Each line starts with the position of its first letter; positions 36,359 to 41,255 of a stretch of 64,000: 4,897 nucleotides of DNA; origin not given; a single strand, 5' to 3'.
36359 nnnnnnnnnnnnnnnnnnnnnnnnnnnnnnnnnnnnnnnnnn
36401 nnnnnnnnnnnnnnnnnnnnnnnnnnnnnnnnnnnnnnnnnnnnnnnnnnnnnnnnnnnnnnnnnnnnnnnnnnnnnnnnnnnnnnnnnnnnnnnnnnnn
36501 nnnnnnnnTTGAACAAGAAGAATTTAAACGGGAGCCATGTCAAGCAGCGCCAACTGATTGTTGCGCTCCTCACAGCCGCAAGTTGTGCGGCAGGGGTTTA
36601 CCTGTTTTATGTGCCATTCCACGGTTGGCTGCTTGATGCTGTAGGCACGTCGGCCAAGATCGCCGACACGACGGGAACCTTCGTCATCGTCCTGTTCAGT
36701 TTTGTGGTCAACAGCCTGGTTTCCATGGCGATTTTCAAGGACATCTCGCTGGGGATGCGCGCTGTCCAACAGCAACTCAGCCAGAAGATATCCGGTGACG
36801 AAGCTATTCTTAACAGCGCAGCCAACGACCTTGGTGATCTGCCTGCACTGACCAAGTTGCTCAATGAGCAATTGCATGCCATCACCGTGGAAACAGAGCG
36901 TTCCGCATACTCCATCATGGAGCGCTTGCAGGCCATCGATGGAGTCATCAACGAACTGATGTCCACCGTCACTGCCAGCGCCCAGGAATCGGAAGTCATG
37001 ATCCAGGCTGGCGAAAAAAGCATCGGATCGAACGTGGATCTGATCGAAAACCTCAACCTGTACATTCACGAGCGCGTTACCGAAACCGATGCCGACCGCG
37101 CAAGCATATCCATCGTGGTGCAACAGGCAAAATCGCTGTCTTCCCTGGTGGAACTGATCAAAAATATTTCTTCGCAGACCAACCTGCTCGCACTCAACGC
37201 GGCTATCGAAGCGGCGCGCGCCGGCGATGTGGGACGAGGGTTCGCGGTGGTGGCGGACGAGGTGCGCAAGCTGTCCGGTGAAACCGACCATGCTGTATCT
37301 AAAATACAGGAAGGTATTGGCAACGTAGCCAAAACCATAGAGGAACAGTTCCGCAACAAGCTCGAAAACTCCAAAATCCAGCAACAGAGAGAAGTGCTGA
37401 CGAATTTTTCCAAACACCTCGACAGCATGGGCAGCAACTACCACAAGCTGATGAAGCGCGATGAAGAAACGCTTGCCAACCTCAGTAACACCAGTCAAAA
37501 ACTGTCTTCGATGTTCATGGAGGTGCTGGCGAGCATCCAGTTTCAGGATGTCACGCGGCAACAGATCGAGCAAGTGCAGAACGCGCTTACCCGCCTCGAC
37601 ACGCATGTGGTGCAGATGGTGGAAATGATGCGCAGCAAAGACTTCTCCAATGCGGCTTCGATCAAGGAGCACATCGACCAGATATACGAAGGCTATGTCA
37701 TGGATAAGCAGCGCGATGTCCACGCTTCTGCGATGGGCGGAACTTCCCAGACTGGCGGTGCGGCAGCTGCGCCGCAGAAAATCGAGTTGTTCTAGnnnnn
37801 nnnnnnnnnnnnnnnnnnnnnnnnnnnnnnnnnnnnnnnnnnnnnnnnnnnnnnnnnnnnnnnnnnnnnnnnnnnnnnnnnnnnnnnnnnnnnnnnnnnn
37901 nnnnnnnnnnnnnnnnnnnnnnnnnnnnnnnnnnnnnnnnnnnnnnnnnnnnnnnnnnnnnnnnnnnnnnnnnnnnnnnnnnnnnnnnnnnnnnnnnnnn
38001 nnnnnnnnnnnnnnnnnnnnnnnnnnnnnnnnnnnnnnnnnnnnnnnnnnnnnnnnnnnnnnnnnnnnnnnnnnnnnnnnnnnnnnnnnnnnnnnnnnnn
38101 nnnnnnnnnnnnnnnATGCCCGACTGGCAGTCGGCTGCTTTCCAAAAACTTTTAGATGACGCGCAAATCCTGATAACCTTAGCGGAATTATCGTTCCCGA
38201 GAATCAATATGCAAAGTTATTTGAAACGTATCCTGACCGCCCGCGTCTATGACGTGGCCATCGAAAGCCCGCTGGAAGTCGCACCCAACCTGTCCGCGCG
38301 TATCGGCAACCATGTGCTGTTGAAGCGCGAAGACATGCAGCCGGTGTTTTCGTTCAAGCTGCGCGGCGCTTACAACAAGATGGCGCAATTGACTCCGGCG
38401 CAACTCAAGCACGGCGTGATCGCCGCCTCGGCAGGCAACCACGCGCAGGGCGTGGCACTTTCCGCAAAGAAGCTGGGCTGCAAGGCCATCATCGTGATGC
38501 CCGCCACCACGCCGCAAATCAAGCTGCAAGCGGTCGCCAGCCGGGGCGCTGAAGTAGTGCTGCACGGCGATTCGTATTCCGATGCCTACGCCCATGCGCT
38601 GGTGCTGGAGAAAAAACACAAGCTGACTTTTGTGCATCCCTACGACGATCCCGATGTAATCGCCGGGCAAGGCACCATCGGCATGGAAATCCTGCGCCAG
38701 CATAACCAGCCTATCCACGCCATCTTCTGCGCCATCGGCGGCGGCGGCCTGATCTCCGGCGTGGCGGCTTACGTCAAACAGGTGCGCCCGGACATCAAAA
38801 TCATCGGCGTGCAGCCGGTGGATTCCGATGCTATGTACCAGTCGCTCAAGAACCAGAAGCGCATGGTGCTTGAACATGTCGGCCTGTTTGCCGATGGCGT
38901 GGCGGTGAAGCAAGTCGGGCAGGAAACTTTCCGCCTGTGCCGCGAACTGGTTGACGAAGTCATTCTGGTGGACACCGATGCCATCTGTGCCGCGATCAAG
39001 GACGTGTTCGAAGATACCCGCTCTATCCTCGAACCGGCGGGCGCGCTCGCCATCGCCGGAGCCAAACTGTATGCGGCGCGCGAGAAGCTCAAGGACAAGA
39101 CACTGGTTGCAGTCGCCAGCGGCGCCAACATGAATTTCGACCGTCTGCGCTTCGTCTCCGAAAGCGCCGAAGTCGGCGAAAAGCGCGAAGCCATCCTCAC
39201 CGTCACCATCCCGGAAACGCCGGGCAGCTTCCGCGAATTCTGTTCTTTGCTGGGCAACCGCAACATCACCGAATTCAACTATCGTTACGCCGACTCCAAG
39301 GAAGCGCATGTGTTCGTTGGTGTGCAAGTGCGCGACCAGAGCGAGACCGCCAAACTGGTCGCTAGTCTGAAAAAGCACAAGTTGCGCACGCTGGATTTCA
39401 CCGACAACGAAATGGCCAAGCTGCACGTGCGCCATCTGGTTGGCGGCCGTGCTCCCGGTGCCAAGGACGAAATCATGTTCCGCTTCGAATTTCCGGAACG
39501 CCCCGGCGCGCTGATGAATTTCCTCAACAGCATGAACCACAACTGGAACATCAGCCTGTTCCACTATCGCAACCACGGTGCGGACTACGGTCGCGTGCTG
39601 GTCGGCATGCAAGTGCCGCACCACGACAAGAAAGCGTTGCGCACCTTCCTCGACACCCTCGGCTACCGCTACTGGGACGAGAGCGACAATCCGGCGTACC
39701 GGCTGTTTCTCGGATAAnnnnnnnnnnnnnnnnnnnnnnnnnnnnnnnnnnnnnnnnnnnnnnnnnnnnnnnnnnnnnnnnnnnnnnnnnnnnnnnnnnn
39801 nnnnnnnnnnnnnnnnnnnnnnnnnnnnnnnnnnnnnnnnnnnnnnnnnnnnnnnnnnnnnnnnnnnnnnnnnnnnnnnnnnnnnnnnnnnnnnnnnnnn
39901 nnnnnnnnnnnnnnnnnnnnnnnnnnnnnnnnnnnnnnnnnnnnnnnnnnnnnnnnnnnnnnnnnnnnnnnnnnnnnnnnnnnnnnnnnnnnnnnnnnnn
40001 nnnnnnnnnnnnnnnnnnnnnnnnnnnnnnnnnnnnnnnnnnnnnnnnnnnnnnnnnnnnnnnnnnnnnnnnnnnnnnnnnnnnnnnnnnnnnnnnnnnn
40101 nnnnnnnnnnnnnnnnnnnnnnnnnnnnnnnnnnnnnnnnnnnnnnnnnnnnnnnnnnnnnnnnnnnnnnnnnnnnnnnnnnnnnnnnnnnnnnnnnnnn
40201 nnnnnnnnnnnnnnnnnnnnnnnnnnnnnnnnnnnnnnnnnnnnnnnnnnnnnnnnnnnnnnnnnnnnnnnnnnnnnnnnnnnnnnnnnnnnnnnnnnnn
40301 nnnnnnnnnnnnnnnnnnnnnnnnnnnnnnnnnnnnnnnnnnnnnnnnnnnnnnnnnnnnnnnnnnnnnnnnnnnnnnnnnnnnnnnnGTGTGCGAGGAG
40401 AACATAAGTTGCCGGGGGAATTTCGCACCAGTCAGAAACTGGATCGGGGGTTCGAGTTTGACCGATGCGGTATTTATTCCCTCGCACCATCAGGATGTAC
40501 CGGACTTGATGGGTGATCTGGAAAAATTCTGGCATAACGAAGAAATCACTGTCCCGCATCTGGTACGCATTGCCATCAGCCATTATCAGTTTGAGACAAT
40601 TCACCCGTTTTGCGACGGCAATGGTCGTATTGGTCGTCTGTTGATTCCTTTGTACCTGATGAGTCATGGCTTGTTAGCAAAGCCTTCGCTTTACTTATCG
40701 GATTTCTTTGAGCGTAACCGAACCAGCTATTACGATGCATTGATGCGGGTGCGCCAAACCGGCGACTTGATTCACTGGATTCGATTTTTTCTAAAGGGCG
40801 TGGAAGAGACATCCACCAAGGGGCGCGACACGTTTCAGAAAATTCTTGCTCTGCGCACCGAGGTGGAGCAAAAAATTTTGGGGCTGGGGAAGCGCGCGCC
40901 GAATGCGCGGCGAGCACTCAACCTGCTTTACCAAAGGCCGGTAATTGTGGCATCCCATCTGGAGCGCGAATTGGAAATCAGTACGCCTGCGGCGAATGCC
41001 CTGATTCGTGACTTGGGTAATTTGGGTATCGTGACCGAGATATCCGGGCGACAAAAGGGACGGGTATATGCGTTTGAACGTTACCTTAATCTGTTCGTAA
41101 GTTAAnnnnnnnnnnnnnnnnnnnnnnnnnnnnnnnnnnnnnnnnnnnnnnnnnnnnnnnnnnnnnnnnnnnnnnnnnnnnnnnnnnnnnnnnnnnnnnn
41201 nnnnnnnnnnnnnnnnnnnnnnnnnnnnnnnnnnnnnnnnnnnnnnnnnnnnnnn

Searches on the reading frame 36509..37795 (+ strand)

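Call 75: search_protein_families(library=pfam, proteins=[window:36509-37795:+], max_evalue=0.000001)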
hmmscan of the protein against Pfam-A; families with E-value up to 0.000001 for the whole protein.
window:36509-37795:+ (428 aa): 1 family
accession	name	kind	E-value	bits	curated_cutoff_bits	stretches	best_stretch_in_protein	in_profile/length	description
PF00015.26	MCPsignal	-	6.7e-27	94.8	34.6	1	200-344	25-166/172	Methyl-accepting chemotaxis protein (MCP) signalling domain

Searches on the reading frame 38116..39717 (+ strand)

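Call 56: search_protein_families(library=pfam, proteins=[window:38116-39717:+], max_evalue=0.00001)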
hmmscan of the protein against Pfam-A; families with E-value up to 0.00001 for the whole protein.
window:38116-39717:+ (533 aa): 2 families
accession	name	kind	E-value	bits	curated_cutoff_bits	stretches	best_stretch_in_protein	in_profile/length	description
PF00291.31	PALP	-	6.8e-82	275.6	35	1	50-336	7-295/295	Pyridoxal-phosphate dependent enzyme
PF00585.24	Thr_dehydrat_C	-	2.2e-52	175.3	27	2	349-438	1-91/91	C-terminal regulatory domain of Threonine dehydratase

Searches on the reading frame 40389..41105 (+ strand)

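Call 75: search_protein_families(library=pfam, proteins=[window:40389-41105:+], max_evalue=0.000001)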
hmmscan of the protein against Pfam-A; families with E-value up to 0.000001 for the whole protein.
window:40389-41105:+ (238 aa): 1 family
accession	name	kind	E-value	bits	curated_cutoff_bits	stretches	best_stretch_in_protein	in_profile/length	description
PF02661.23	Fic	-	3.3e-14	53.9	24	1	27-90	32-93/93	Fic/DOC family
